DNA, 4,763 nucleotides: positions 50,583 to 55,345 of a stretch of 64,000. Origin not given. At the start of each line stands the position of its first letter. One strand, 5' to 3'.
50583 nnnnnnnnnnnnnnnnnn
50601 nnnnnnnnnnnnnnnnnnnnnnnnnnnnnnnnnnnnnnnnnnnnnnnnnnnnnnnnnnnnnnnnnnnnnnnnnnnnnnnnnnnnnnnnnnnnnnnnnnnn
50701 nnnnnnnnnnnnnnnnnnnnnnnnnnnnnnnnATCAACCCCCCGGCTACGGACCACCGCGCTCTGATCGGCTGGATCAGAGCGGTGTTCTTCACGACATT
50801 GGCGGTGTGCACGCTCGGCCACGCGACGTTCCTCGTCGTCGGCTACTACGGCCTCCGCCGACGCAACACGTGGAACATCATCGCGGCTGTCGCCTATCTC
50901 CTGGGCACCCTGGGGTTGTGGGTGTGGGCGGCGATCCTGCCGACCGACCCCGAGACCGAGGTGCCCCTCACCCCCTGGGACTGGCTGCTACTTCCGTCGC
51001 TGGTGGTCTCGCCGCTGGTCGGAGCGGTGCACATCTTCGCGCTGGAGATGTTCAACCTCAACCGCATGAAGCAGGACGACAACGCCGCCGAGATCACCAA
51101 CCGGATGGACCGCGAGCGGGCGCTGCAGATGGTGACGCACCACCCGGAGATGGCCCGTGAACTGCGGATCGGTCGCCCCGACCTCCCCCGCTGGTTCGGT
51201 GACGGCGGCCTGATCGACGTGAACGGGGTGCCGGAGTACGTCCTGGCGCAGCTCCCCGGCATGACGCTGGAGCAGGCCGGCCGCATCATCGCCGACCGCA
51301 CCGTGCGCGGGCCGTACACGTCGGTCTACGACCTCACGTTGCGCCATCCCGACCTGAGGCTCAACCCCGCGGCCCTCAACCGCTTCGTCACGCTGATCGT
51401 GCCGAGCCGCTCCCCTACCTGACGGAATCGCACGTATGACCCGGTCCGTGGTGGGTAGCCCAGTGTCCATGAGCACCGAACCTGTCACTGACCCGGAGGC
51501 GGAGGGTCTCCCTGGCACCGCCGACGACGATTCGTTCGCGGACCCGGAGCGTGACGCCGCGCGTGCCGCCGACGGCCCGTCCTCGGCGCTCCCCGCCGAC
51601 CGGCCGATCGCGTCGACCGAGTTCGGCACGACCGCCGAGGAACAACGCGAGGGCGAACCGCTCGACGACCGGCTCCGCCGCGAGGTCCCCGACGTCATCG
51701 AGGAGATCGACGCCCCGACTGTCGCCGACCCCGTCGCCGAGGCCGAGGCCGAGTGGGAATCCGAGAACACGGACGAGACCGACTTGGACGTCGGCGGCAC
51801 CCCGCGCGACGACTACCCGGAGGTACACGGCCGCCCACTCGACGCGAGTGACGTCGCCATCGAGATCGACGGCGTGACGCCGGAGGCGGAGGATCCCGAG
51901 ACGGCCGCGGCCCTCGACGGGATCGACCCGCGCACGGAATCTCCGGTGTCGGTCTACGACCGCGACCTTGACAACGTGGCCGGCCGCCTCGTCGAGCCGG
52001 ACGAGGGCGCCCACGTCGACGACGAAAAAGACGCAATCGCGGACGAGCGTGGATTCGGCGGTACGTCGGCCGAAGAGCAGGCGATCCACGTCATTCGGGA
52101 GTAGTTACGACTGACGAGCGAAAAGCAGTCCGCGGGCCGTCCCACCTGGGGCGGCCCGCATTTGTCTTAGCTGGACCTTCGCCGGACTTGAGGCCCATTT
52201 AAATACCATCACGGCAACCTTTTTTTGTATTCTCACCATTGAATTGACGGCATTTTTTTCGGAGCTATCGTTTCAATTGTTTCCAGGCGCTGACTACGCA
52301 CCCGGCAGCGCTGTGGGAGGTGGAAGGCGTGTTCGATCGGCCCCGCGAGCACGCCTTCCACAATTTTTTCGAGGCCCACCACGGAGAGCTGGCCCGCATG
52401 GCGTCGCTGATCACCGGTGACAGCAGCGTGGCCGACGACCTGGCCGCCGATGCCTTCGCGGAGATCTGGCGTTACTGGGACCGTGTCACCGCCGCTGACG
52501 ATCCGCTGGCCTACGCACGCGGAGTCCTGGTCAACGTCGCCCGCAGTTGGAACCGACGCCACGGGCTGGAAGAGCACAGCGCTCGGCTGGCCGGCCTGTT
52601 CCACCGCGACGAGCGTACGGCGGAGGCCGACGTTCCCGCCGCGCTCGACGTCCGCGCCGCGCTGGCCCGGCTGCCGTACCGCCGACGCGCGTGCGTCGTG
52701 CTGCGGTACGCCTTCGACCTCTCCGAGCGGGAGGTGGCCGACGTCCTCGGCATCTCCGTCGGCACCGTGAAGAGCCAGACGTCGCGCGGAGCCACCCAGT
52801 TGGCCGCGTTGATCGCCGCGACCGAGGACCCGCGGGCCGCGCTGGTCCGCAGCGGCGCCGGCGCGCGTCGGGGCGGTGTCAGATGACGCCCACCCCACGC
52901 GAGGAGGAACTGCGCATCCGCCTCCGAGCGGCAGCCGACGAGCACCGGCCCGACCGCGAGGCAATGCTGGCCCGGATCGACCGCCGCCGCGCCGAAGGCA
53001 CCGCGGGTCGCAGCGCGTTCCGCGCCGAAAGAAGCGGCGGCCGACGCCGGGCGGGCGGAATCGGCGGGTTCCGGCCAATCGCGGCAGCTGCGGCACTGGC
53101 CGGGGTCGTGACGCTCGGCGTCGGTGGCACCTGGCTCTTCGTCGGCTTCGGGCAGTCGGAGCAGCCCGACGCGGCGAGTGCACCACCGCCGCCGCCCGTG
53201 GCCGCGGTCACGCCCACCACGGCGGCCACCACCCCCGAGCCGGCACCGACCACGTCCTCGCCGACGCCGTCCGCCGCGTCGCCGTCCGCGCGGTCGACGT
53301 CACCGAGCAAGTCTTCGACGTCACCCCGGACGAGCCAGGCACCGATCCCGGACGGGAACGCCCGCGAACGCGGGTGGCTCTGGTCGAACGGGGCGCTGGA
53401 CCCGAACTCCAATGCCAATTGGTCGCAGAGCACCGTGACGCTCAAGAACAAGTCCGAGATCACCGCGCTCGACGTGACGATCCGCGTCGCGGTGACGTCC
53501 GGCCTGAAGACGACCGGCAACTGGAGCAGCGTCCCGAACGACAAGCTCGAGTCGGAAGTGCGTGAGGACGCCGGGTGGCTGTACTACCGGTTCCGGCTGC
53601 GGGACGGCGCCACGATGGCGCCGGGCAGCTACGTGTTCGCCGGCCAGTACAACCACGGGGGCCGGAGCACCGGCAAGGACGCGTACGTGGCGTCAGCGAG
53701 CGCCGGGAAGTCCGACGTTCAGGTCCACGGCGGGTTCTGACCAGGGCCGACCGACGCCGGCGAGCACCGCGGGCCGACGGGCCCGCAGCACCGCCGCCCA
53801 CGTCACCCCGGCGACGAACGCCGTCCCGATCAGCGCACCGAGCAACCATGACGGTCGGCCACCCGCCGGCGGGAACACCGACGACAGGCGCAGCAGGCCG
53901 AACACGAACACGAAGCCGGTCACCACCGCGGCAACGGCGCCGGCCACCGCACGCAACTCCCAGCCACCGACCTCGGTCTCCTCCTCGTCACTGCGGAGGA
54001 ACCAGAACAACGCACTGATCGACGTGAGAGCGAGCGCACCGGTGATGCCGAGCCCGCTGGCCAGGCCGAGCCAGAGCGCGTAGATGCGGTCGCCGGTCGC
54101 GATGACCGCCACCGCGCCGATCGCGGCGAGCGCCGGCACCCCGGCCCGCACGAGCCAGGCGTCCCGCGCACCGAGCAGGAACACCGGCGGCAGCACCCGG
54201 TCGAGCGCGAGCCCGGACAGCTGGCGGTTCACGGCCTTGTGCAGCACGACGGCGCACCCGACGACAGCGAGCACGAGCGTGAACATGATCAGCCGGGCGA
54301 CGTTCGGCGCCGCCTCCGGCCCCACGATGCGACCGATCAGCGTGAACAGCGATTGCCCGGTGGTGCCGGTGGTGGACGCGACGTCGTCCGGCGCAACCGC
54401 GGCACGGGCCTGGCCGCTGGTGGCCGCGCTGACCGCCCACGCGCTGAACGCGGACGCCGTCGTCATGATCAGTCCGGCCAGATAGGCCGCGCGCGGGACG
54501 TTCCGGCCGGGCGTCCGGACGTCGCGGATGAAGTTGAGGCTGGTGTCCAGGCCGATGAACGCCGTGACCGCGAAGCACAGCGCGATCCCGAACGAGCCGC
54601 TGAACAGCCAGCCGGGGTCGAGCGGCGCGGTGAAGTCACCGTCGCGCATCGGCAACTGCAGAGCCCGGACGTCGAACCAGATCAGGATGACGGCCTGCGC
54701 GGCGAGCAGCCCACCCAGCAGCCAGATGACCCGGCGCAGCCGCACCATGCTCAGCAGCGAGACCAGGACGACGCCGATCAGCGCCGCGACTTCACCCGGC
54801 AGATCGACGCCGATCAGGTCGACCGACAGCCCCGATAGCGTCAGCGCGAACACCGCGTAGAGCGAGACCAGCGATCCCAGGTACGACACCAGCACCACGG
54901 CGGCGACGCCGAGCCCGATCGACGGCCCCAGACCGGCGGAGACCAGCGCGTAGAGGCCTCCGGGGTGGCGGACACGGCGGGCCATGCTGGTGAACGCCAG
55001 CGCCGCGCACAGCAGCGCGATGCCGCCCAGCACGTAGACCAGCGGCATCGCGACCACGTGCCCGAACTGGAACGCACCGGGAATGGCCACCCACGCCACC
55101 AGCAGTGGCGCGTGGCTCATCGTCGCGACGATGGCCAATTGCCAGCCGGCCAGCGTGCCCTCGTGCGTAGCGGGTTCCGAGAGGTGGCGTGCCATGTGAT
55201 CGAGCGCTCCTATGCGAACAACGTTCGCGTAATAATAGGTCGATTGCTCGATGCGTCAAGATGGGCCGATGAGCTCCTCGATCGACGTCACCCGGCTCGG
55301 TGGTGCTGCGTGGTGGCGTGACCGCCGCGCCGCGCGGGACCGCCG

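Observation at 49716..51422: SARP regulator fused to transmembrane helices and a ComEA-type helix-hairpin-helix domain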

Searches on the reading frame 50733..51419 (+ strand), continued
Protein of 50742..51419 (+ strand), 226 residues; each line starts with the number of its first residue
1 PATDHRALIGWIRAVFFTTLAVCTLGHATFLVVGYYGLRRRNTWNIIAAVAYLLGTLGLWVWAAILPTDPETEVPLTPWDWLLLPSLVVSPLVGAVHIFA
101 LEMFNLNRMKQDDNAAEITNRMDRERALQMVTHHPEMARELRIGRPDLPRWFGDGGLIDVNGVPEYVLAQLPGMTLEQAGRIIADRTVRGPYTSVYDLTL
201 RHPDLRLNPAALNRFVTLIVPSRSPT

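Call 63: search_protein_families(library=pfam, proteins=[L042:7741-9849:+, P0181, P0194, P0170, P0216, P0210, P0209, P0250, P0182, P0147], max_evalue=0.001)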
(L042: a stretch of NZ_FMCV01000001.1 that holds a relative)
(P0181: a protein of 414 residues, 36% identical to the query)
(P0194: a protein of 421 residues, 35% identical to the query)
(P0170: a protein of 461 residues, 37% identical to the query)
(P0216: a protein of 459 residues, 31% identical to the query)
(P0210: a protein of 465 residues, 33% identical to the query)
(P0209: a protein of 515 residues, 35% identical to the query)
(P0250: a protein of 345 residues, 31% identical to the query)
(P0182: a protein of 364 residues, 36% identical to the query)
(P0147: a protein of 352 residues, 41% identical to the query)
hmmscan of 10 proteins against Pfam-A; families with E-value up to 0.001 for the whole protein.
L042:7741-9849:+ (703 aa): 6 families
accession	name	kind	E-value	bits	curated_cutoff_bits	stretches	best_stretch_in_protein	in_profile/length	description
PF00270.35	DEAD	-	3.7e-22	79.3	26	1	28-199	2-165/167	DEAD/DEAH box helicase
PF00271.37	Helicase_C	-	9.4e-16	58.5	23.5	1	243-339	13-109/110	Helicase conserved C-terminal domain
PF04851.21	ResIII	-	1.5e-08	35.1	22.5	1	25-173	3-146/164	Type III restriction enzyme, res subunit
PF16124.10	RecQ_Zn_bind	-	4.3e-05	24.6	25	1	441-480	24-65/66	RecQ zinc-binding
PF13604.12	AAA_30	-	0.00011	22.4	27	1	26-162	2-103/191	AAA domain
PF00156.33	Pribosyltran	-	0.00037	20.3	26.3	1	665-691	89-115/158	Phosphoribosyl transferase domain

P0181 (414 aa): 2 families
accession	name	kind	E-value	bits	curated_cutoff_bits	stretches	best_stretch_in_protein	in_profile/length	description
PF03704.23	BTAD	-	6.7e-14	52.9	22.1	1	41-123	1-84/146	Bacterial transcriptional activator domain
PF12836.13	HHH_3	-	3.2e-07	30.8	27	1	343-398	5-60/65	Helix-hairpin-helix motif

P0194 (421 aa): 2 families
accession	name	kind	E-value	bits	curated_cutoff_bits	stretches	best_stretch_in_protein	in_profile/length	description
PF12836.13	HHH_3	-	1.1e-07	32.3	27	1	358-402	5-49/65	Helix-hairpin-helix motif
PF03934.19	T2SSK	-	6.1e-05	23.7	24.2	1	359-406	1-48/63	Type II secretion system (T2SS), protein K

P0170 (461 aa): 2 families
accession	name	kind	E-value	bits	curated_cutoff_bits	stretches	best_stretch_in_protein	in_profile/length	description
PF03704.23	BTAD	-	1.6e-26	93.9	22.1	1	2-89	59-146/146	Bacterial transcriptional activator domain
PF12836.13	HHH_3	-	2.1e-05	25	27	1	362-405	5-48/65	Helix-hairpin-helix motif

P0216 (459 aa): 3 families
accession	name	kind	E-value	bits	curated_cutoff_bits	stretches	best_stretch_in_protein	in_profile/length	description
PF12836.13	HHH_3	-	8.9e-16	58.2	27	2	386-445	5-64/65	Helix-hairpin-helix motif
PF03934.19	T2SSK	-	5.4e-09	36.7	24.2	1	394-435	11-49/63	Type II secretion system (T2SS), protein K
PF14579.12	HHH_6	-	7.7e-06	26.5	25.6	0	401-430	31-60/90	Helix-hairpin-helix motif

P0210 (465 aa): 4 families
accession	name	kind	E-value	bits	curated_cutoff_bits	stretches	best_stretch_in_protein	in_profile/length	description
PF12836.13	HHH_3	-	9.5e-08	32.5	27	1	391-448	6-63/65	Helix-hairpin-helix motif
PF14579.12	HHH_6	-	4.2e-07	30.5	25.6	0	399-437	25-66/90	Helix-hairpin-helix motif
PF03934.19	T2SSK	-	3.2e-06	27.9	24.2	0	176-209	18-51/63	Type II secretion system (T2SS), protein K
PF07690.21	MFS_1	-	0.00037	20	33.4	0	270-331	96-308/347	Major Facilitator Superfamily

P0209 (515 aa): 1 family
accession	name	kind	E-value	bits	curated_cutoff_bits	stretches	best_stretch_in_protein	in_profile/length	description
PF12836.13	HHH_3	-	3.3e-05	24.3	27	0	249-307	6-64/65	Helix-hairpin-helix motif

P0250 (345 aa): 1 family
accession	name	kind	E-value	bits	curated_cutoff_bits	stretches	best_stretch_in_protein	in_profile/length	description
PF12836.13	HHH_3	-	1.5e-08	35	27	1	155-197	5-47/65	Helix-hairpin-helix motif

P0182 (364 aa): 1 family
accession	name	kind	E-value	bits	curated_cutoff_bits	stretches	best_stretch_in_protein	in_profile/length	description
PF12836.13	HHH_3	-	9.7e-09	35.6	27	1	301-338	5-42/65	Helix-hairpin-helix motif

P0147 (352 aa): 3 families
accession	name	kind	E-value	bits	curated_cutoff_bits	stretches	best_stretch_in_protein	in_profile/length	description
PF03704.23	BTAD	-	8.4e-22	78.5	22.1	1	1-65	82-146/146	Bacterial transcriptional activator domain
PF03934.19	T2SSK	-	5.1e-07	30.4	24.2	1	271-321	1-52/63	Type II secretion system (T2SS), protein K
PF12836.13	HHH_3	-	5.2e-07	30.1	27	1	270-313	5-48/65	Helix-hairpin-helix motif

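Call 78: search_solved_structures(query=A5, max_evalue=1)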
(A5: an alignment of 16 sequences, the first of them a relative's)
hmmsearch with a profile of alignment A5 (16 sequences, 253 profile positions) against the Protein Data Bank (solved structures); distinct sequences matched with E-value up to 1: 2.
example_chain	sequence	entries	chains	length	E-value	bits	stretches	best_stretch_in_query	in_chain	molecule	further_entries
3mh9_C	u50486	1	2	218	0.33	13.8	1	162-245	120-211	Lipoprotein lprG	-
2gqb_A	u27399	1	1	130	0.56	13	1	31-95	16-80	conserved hypothetical protein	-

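Call 79: search_protein_families(library=ncbifam, proteins=[L009:5034-5801:-, L012:5101-5862:-, L026:4968-5768:-, window:50742-51419:+], max_evalue=1)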
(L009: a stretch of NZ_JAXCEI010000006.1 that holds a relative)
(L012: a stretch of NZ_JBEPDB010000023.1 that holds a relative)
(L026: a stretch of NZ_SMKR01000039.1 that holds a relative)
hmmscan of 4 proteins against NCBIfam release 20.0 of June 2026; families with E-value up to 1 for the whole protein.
L009:5034-5801:- (256 aa): 1 family
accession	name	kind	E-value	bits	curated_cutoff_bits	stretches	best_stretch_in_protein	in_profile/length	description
NF053532.1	lipo_SCO4651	subfamily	1.8e-11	44.3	65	2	12-146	1-134/277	SCO4651 family lipoprotein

L012:5101-5862:- (254 aa): 3 families
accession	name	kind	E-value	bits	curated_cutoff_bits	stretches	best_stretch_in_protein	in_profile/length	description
NF053532.1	lipo_SCO4651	subfamily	2.9e-05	23.9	65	2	159-245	189-275/277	SCO4651 family lipoprotein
NF052666.1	VPA0252_fam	equivalog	0.052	13.6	100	1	142-172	7-37/78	VPA0252 family protein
NF005480.0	PRK07081.1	equivalog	0.11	12.4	72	1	96-121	18-43/83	acyl carrier protein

L026:4968-5768:- (267 aa): 3 families
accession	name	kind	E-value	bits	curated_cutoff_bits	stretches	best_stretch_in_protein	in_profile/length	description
NF053532.1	lipo_SCO4651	subfamily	0.00083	19.1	65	1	8-143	3-129/277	SCO4651 family lipoprotein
NF008971.0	PRK12319.1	equivalog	0.045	13.3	406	1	97-168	140-210/256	acetyl-CoA carboxylase carboxyl transferase subunit alpha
NF053527.1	lipo_Cory_WKLS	subfamily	0.66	9.9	105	1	9-61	3-54/166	WKL family lipoprotein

window:50742-51419:+ (226 aa): 1 family
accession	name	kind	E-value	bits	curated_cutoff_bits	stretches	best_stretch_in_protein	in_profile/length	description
TIGR01259.1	comE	subfamily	0.19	11.7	152.35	1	153-199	55-101/120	comEA protein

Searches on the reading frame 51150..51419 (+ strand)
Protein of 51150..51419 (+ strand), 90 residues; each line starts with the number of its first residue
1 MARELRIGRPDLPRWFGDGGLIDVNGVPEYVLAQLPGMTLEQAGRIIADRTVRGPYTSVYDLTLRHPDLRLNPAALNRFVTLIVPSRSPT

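Call 72: search_solved_structures(query=A3, max_evalue=1, show_alignments=3)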
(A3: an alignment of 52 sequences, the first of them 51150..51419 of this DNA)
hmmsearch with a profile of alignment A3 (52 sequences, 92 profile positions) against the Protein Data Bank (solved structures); distinct sequences matched with E-value up to 1: 23.
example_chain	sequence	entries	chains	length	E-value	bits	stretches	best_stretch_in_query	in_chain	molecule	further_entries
9yi2_A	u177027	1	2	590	1.7e-14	57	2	21-86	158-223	Endonuclease/exonuclease/phosphatase family domain-containing protein 1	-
8dss_A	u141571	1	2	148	1e-08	38.4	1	20-80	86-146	ComE operon protein 1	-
2oce_A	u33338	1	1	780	1.2e-06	31.8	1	21-79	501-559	Hypothetical protein PA5201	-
3bzc_A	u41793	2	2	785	1.2e-06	31.8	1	21-79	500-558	Tex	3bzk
8dfk_A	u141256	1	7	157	5.3e-06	29.8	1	18-79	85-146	ComE operon protein 1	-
7y5e_UL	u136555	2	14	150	0.0014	22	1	21-86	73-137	PS II complex 12 kDa extrinsic protein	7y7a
2edu_A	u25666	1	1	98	0.0018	21.6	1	24-71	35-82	Kinesin-like protein KIF22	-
8xr6_U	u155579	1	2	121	0.0039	20.6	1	20-80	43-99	PsbU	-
8wb4_U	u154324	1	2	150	0.0063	19.9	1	20-79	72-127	Photosystem II reaction center protein U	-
6j3y_U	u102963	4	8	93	0.027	17.9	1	20-76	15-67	Extrinsic protein in photosystem II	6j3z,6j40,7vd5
8j5k_U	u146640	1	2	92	0.036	17.5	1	20-76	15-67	PsbU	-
5vtm_X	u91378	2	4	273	0.036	17.5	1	22-64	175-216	Type II secretion system protein K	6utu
6jlu_U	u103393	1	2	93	0.036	17.5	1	20-76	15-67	Extrinsic protein in photosystem II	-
9qpc_A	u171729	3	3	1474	0.061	16.7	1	32-80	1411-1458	DNA polymerase III PolC-type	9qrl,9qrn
4yuu_U1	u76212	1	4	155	0.065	16.7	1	18-85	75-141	Photosystem II 12 kDa extrinsic protein, chloroplastic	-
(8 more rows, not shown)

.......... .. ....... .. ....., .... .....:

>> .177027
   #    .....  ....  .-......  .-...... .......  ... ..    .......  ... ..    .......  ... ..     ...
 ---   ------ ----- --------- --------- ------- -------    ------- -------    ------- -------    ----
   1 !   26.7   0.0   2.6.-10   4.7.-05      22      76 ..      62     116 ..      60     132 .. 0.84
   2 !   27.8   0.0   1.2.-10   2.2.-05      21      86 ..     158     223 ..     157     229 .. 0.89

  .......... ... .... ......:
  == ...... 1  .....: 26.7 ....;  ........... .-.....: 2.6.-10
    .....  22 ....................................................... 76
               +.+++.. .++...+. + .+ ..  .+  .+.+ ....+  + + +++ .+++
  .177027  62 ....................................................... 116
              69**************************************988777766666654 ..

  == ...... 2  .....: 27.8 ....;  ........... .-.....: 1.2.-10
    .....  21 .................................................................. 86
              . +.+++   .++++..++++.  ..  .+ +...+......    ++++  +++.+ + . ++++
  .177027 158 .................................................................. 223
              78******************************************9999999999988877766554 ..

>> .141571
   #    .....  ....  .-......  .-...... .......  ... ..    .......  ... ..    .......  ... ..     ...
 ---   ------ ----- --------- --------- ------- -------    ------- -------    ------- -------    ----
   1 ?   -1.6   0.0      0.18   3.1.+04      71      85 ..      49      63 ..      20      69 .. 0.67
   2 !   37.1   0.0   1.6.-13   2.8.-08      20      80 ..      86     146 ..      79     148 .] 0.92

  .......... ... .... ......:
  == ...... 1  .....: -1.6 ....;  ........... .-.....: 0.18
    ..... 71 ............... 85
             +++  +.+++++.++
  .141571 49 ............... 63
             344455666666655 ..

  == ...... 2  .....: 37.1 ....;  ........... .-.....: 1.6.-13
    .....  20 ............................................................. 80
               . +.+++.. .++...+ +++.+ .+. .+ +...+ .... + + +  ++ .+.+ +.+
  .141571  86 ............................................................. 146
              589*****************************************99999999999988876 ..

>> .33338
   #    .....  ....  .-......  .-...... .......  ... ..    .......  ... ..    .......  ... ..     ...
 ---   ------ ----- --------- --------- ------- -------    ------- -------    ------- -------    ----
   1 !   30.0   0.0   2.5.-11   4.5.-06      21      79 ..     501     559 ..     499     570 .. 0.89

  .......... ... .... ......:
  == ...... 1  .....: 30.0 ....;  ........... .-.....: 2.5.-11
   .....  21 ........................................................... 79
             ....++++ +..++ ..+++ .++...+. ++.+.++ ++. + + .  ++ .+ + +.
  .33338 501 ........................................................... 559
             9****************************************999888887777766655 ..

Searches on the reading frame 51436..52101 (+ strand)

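Call 31: search_protein_families(library=pfam, proteins=[window:51436-52101:+], max_evalue=0.001)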
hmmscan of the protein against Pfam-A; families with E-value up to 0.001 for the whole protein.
window:51436-52101:+ (222 aa): 1 family
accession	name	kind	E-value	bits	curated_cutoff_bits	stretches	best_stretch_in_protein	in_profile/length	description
PF18970.5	DUF5709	-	1.3e-12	48.3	27.5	1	181-222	6-49/49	Family of unknown function (DUF5709)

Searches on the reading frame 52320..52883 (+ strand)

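Call 31: search_protein_families(library=pfam, proteins=[window:52320-52883:+], max_evalue=0.001)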
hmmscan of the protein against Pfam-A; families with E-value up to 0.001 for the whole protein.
window:52320-52883:+ (188 aa): 4 families
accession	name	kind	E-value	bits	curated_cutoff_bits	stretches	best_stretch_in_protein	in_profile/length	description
PF08281.18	Sigma70_r4_2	-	1.5e-15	57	25.7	1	110-160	3-53/54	Sigma-70, region 4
PF04545.22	Sigma70_r4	-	3.4e-09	36.5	24.1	1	114-161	1-48/50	Sigma-70, region 4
PF04542.20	Sigma70_r2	-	4e-08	33.4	24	1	16-82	1-69/71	Sigma-70 region 2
PF13384.12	HTH_23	-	0.00016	21.8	24.6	1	121-151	5-35/50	Homeodomain-like domain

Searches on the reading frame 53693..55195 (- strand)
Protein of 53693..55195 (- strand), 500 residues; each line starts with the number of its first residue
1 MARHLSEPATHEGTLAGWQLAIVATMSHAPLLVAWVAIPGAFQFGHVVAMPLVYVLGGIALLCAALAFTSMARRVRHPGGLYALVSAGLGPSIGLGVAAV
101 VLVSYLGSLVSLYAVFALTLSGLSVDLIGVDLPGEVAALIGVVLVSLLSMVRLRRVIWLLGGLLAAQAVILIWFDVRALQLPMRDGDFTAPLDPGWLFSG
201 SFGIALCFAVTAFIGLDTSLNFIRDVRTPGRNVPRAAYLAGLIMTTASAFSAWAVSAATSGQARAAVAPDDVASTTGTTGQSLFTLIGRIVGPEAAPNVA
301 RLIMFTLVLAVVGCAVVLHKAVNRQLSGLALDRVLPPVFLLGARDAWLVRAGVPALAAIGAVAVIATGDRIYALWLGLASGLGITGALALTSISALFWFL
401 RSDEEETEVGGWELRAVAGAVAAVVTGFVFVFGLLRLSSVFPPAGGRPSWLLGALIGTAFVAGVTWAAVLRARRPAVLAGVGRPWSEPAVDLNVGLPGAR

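Call 31: search_protein_families(library=pfam, proteins=[window:53693-55195:-], max_evalue=0.001)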
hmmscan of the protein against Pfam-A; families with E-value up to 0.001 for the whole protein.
window:53693-55195:- (500 aa): 2 families
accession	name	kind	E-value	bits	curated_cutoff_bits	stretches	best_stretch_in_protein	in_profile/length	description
PF13520.12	AA_permease_2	-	1.8e-10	40.7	27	1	44-445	25-410/427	Amino acid permease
PF00324.27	AA_permease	-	3.8e-07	29.6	24.6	1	43-399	24-371/470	Amino acid permease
